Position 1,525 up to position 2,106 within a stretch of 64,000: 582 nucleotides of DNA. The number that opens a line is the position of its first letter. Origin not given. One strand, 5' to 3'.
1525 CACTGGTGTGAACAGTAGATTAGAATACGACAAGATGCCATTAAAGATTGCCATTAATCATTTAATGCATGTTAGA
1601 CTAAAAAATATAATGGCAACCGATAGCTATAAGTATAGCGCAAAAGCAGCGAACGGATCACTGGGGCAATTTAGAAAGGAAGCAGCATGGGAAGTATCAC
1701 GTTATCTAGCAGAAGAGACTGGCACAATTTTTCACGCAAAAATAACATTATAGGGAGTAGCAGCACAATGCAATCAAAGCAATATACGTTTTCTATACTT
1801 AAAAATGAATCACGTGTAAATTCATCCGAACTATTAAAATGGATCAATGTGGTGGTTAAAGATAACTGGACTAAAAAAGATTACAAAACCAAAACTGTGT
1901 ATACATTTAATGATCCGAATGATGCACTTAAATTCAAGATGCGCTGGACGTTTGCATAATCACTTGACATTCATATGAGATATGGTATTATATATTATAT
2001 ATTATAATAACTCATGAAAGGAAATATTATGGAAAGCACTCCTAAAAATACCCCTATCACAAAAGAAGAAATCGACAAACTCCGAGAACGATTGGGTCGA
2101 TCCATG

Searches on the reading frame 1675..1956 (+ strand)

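Call 36: search_protein_families(library=pfam, proteins=[window:1675-1956:+], max_evalue=1)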
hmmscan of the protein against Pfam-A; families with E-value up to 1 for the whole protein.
window:1675-1956:+ (94 aa): 1 family
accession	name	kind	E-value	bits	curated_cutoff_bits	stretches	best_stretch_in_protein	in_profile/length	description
PF09907.15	HigB_toxin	-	0.056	14.2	27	0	12-48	13-49/74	HigB_toxin, RelE-like toxic component of a toxin-antitoxin system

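Call 37: search_protein_families(library=phrogs, proteins=[window:1675-1956:+], max_evalue=0.1)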
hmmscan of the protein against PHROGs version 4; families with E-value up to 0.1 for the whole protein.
window:1675-1956:+ (94 aa): 2 families
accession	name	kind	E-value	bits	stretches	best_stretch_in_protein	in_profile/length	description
phrog_3099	-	unknown function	0.0066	17.5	1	20-75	47-102/171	-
phrog_34902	-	DNA, RNA and nucleotide metabolism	0.057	14.6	1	20-80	37-96/149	Holliday junction resolvase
